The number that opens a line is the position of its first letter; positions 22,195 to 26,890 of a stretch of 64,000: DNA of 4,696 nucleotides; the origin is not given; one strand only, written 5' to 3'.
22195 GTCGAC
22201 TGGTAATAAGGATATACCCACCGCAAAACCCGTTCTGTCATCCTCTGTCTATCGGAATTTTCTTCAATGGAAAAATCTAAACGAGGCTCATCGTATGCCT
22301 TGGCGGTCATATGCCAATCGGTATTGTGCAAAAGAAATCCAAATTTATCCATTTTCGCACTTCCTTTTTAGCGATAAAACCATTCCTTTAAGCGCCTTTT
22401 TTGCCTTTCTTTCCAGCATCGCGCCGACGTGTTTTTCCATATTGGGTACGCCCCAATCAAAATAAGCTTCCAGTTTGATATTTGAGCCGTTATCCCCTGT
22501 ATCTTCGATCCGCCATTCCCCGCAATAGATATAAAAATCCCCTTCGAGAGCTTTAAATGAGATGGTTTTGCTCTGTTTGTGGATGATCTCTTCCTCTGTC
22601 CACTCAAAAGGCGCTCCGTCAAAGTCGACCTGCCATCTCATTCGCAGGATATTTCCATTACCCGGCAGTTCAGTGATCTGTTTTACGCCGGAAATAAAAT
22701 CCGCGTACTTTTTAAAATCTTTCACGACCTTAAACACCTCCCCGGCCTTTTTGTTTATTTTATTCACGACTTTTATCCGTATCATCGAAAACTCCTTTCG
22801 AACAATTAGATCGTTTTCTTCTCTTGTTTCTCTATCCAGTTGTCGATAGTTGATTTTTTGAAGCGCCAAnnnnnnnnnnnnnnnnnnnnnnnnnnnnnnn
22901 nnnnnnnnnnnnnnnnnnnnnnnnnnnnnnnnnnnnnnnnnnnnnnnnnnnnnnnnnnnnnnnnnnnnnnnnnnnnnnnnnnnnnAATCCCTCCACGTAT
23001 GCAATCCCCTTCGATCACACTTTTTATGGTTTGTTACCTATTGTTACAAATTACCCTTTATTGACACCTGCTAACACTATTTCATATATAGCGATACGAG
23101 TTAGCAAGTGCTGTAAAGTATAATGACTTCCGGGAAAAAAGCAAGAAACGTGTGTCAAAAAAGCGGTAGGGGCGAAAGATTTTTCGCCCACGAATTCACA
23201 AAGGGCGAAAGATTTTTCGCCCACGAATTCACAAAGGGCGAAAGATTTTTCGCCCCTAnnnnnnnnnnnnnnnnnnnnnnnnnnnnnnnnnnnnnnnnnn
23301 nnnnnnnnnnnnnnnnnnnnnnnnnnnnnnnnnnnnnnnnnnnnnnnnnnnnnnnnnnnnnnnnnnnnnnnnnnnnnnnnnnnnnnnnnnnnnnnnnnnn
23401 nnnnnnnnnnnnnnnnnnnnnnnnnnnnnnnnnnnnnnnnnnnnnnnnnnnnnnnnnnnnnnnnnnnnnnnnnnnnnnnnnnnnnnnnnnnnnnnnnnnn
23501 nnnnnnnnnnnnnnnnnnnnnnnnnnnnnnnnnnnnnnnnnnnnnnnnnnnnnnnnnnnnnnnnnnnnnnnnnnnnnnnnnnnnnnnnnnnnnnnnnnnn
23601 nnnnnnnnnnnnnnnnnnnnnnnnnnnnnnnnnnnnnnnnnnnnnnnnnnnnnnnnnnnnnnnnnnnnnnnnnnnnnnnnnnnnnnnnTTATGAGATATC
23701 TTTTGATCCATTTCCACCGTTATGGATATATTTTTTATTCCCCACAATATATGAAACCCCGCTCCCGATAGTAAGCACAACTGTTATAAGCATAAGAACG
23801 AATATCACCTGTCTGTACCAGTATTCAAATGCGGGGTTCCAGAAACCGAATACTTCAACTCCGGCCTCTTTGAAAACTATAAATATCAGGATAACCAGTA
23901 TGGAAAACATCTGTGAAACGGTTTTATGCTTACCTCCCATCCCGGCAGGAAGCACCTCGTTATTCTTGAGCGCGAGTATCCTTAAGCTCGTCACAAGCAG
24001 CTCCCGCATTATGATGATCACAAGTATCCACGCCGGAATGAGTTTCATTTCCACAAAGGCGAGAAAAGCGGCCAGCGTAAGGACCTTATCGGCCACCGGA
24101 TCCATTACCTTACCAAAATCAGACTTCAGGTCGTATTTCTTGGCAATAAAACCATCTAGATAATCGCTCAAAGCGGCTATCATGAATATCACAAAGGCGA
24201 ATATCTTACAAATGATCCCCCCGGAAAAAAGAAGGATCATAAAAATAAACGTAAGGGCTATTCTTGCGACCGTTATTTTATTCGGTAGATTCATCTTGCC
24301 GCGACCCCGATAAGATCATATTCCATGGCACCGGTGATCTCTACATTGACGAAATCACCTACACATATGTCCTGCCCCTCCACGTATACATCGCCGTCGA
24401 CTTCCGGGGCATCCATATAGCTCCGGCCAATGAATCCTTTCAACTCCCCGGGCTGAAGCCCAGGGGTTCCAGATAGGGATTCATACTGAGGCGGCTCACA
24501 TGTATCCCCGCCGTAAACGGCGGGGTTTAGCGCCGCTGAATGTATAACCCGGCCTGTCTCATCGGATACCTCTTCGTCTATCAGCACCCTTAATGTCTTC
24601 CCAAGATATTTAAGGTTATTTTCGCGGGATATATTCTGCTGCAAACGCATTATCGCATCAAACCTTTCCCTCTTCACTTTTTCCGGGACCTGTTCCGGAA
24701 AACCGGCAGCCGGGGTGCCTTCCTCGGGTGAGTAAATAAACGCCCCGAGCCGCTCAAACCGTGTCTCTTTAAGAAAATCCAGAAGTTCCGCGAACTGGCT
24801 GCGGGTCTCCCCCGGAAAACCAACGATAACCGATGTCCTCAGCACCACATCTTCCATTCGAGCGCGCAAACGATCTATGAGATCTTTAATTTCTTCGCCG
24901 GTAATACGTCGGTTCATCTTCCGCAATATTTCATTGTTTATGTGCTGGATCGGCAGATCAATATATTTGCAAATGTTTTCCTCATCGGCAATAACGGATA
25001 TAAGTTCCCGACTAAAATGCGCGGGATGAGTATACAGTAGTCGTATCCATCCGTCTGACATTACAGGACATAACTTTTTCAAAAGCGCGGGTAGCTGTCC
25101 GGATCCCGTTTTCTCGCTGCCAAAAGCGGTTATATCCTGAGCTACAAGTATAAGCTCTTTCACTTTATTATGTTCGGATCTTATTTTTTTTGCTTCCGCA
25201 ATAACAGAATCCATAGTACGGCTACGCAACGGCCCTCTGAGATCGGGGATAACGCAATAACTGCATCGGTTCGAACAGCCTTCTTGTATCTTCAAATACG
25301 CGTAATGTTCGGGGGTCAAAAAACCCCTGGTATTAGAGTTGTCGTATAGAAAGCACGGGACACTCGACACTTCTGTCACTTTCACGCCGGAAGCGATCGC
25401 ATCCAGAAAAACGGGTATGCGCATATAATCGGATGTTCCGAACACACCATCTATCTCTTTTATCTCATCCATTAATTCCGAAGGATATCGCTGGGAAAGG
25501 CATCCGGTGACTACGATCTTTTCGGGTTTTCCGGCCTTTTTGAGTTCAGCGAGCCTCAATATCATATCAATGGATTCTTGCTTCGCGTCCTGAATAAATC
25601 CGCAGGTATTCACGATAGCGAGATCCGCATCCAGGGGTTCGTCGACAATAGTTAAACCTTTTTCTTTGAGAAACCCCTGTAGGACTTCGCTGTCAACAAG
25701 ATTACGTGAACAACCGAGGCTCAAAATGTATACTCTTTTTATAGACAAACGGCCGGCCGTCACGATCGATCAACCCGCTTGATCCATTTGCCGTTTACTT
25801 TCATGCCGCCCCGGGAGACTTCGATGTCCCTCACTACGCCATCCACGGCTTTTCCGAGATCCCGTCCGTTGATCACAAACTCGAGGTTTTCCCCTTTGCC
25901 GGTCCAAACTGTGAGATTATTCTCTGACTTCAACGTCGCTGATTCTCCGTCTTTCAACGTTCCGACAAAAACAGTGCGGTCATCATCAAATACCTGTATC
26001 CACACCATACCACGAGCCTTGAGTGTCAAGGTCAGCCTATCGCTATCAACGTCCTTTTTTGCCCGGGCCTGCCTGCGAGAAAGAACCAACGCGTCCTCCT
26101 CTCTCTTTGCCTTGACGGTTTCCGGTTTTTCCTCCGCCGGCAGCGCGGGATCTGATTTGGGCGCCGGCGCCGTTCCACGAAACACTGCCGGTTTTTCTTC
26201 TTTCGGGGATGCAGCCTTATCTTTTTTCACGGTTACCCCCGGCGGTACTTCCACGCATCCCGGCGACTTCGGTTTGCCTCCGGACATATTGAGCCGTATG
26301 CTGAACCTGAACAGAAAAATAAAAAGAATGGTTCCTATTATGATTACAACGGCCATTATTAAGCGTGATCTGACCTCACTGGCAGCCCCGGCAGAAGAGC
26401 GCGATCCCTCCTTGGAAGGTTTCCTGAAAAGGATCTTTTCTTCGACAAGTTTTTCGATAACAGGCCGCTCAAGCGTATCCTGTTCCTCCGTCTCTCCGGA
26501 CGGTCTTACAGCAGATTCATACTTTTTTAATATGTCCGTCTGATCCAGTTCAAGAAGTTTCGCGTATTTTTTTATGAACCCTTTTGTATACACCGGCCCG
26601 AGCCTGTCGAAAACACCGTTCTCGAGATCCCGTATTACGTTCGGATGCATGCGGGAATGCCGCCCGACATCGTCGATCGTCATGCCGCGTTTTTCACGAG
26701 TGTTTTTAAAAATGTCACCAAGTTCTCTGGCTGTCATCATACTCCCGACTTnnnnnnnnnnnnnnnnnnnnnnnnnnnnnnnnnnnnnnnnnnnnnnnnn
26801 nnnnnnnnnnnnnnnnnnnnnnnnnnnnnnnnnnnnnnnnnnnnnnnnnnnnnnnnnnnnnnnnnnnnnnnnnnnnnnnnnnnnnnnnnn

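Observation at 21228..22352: Acyl-ACP reductase (AAR)-family protein with no partnering aldehyde-deformylating oxygenase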

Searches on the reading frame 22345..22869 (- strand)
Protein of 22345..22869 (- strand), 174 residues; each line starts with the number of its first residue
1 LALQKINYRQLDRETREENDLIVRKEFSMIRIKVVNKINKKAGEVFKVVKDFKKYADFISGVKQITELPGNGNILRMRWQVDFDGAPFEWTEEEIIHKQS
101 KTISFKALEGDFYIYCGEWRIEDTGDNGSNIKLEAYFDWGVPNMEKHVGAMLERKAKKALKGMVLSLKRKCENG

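Call 3: search_protein_families(library=pfam, proteins=[window:22345-22869:-], max_evalue=0.1)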
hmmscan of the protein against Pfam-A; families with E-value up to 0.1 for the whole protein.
window:22345-22869:- (174 aa): 2 families
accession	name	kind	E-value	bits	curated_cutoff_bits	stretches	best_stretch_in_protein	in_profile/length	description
PF03364.25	Polyketide_cyc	-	6.5e-16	59.2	23.4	1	39-163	2-125/126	Polyketide cyclase / dehydrase and lipid transport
PF10604.15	Polyketide_cyc2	-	1e-11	45.7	27.4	1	29-163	1-137/142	Polyketide cyclase / dehydrase and lipid transport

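Call 4: search_protein_families(library=ncbifam, proteins=[window:22345-22869:-], max_evalue=0.1)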
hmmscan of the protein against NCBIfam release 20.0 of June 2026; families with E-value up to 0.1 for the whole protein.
window:22345-22869:- (174 aa): 2 families
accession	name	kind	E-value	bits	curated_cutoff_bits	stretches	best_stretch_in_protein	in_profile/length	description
NF007999.1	PRK10724.1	equivalog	0.0026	18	258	1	41-158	13-129/144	type II toxin-antitoxin system RatA family toxin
NF047367.1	redox_TF_RrpA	exception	0.0093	16.2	185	1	3-53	42-94/101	MarR family transcription factor RrpA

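Call 48: search_solved_structures(query=window:22345-22788:-, max_evalue=1, show_alignments=1)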
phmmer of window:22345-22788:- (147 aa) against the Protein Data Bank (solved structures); distinct sequences matched with E-value up to 1: 8.
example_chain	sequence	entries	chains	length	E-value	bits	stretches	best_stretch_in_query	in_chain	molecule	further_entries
2d4r_A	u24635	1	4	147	2.3e-05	27.9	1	16-140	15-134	hypothetical protein TTHA0849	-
2rez_A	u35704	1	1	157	0.035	17.5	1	18-125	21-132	Multifunctional cyclase-dehydratase-3-O-methyl transferase tcmN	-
3tvq_A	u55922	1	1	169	0.045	17.2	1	18-124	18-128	Multifunctional cyclase-dehydratase-3-O-methyl transferase tcmN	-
2rer_A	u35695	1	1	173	0.048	17.1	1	18-125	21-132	Multifunctional cyclase-dehydratase-3-O-methyl transferase tcmN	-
2res_A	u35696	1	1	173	0.066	16.6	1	18-125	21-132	Multifunctional cyclase-dehydratase-3-O-methyl transferase tcmN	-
3p9v_A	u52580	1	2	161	0.24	14.8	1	14-115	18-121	Uncharacterized protein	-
6ka2_A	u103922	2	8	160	0.32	14.4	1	17-85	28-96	Thebaine synthase 2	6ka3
3tfz_A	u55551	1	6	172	0.55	13.6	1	15-94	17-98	Cyclase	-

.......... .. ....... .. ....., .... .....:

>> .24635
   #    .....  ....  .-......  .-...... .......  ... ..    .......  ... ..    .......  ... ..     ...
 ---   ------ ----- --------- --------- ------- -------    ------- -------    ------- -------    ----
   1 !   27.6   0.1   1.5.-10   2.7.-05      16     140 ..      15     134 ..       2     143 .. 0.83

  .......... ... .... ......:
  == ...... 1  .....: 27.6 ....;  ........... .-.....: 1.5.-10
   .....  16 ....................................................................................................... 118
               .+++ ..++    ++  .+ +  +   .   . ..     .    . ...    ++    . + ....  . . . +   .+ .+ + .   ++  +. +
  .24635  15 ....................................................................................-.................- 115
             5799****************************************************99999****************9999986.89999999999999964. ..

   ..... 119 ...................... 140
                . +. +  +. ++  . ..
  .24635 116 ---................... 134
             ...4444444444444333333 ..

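Call 62: predict_structure(alignment_id=A3)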
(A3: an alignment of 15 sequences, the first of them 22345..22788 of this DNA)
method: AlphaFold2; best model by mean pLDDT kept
length: 147 residues; sequences in the alignment: 15
mean_pLDDT: 93.2   pTM: 0.85
mean pLDDT of the five models: 93.2, 93.0, 92.8, 92.2, 91.8
residues with pLDDT >= 90: 116; 70-90: 28; 50-70: 3; < 50: 0
segments of 3 or more residues with pLDDT < 50: none
pLDDT, mean of each block of 10 residues (from residue 1): 94 97 96 96 93 92 97 97 95 95 97 76 87 95 93
secondary structure, 60 per line:
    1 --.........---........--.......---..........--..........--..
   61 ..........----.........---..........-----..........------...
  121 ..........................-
elements in order: E3-11 H15-22 H25-31 E35-44 E47-56 E59-70 E75-83 E87-96 E102-111 H118-146

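Call 71: fold_search(model_id=the predicted structure, library=pdb)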
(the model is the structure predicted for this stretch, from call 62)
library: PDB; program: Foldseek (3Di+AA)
matches with E <= 10: 1497; with E <= 0.001: 402
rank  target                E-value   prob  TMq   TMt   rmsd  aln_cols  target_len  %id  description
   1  2d4r_A                1.1e-13  1.00  0.90  0.90   1.6       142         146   19  Crystal structure of TTHA0849 from Thermus thermophilus HB8 (released 2005-12-13)
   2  2d4r_C                4.4e-13  1.00  0.90  0.91   1.6       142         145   19  Crystal structure of TTHA0849 from Thermus thermophilus HB8 (released 2005-12-13)
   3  3tfz_B                9.5e-13  1.00  0.90  0.81   2.2       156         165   18  Crystal structure of Zhui aromatase/cyclase from Streptomcyes sp. R1128 (released 2011-09-14)
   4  3tfz_E                1.4e-12  1.00  0.79  0.71   3.8       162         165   18  Crystal structure of Zhui aromatase/cyclase from Streptomcyes sp. R1128 (released 2011-09-14)
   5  3tfz_F                1.7e-12  1.00  0.90  0.83   2.3       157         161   18  Crystal structure of Zhui aromatase/cyclase from Streptomcyes sp. R1128 (released 2011-09-14)
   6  3tfz_C                2.7e-11  1.00  0.78  0.70   3.9       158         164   18  Crystal structure of Zhui aromatase/cyclase from Streptomcyes sp. R1128 (released 2011-09-14)
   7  3tfz_A                5.4e-11  1.00  0.91  0.80   2.2       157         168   18  Crystal structure of Zhui aromatase/cyclase from Streptomcyes sp. R1128 (released 2011-09-14)
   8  3p9v_B                3.8e-10  1.00  0.70  0.68   4.4       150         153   17  High Resolution Crystal Structure of protein Maqu_3174 from Marinobacter aquaeolei, Northeast Structural Genomics Cons (released 2010-10-27)
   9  3tvq                  8.3e-10  1.00  0.84  0.81   2.7       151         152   20  Crystal structure of TCM Aro/Cyc complexed with trans-dihidroquercetin (released 2012-04-04)
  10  2res                  1.3e-09  1.00  0.84  0.81   2.7       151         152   20  Tetracenomycin ARO/CYC mutant R69A (released 2008-04-22)
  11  2rez                  1.3e-09  1.00  0.79  0.76   3.5       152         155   19  Tetracenomycin ARO/CYC NaI Structure (released 2008-04-22)
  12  2rer                  1.4e-09  1.00  0.78  0.75   3.4       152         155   18  Crystal structure of the aromatase/cyclase domain of TcmN from Streptomyces glaucescens (released 2008-04-22)
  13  4xrw                  1.4e-09  1.00  0.67  0.35   4.3       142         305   18  Crystal structure of the di-domain ARO/CYC BexL from the BE-7585A biosynthetic pathway (released 2015-12-02)
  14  7tmu_C                1.7e-09  1.00  0.72  0.72   3.0       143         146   20  Crystal Structure of the Protein of Unknown Function YPO0625 from Yersinia pestis (released 2022-02-02)
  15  3p9v_A                1.7e-09  1.00  0.68  0.64   4.4       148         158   18  High Resolution Crystal Structure of protein Maqu_3174 from Marinobacter aquaeolei, Northeast Structural Genomics Cons (released 2010-10-27)
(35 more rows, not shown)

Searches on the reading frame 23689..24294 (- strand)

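Call 3: search_protein_families(library=pfam, proteins=[window:23689-24294:-], max_evalue=0.1)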
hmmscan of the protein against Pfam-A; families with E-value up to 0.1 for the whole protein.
window:23689-24294:- (201 aa): 1 family
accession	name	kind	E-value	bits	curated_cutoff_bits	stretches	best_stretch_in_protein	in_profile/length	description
PF01066.26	CDP-OH_P_transf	-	3.7e-39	135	22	1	1-173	1-148/152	CDP-alcohol phosphatidyltransferase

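Call 4: search_protein_families(library=ncbifam, proteins=[window:23689-24294:-], max_evalue=0.1)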
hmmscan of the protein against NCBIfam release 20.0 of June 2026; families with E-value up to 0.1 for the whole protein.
window:23689-24294:- (201 aa): 9 families
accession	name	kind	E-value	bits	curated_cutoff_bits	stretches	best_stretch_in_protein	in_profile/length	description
TIGR00560.1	pgsA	equivalog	5.2e-44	150.9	109.1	1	1-188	1-178/183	CDP-diacylglycerol--glycerol-3-phosphate 3-phosphatidyltransferase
NF053678.1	ClpnSynClsA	equivalog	1.8e-21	77.2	240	1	1-161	3-161/180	cardiolipin synthase ClsA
NF008090.0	PRK10832.1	equivalog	9.7e-17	61.6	304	1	1-182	3-171/182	CDP-diacylglycerol--glycerol-3-phosphate 3-phosphatidyltransferase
NF040950.1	archin_ph_syn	equivalog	2.5e-07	30.7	180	1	4-156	26-164/191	archaetidylinositol phosphate synthase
TIGR00473.1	pssA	equivalog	3.9e-06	27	107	1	20-85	13-74/153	CDP-diacylglycerol--serine O-phosphatidyltransferase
NF045883.1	PIPSynth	equivalog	5.1e-06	26.3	170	1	4-86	25-105/197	phosphatidylinositol phosphate synthase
NF038086.1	anchor_synt_A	exception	0.00016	21.5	200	1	5-77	11-78/222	protein sorting system archaetidylserine synthase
NF041135.1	IPPtranDIPPsyn_Thcocales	equivalog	0.0069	15.4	580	1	4-95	252-338/419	bifunctional L-myo-inositol-1-phosphate cytidylyltransferase/CDP-L-myo-inositol myo-inositolphosphotransferase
TIGR04217.1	archae_ser_T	exception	0.015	15.1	200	0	2-113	8-117/221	archaetidylserine synthase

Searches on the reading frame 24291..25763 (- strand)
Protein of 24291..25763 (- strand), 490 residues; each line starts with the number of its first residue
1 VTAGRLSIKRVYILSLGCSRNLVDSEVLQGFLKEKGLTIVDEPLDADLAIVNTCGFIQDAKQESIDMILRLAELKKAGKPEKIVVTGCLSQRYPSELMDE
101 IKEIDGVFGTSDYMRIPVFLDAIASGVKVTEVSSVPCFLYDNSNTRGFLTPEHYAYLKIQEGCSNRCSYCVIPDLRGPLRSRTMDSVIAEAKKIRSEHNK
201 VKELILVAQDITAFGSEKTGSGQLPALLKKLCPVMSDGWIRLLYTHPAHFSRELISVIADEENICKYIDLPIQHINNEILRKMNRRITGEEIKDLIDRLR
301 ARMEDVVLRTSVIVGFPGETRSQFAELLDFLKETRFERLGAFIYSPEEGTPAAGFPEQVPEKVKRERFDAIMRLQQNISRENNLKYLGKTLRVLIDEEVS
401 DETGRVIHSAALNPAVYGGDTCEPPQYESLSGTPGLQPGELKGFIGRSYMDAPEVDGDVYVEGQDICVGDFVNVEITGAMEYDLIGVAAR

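Call 37: search_protein_families(library=pfam, proteins=[window:24291-25763:-], max_evalue=0.001)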
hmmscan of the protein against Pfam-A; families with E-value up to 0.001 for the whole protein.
window:24291-25763:- (490 aa): 3 families
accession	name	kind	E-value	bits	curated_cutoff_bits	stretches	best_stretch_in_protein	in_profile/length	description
PF00919.26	UPF0004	-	9.2e-28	96.6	27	1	10-109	1-98/98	Uncharacterized protein family UPF0004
PF04055.27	Radical_SAM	-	1.1e-24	87.9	29.5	1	158-331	2-166/166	Radical SAM superfamily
PF18693.7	TRAM_2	-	3.3e-19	69.3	27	1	443-487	16-61/63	TRAM domain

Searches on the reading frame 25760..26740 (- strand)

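Call 37: search_protein_families(library=pfam, proteins=[window:25760-26740:-], max_evalue=0.001)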
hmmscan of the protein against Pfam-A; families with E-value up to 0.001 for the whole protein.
window:25760-26740:- (326 aa): 4 families
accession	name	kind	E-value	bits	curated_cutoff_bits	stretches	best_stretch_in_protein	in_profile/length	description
PF13413.12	HTH_25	-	1.4e-16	60.5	24.6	1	11-68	2-60/62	Helix-turn-helix domain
PF13464.11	RodZ_C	-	3.6e-10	40.1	23.9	1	239-297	1-60/72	RodZ C-terminal domain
PF12844.13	HTH_19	-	3.5e-05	24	30.2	1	11-75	4-63/64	Helix-turn-helix domain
PF13560.12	HTH_31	-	0.00011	22.9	27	1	6-68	1-59/64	Helix-turn-helix domain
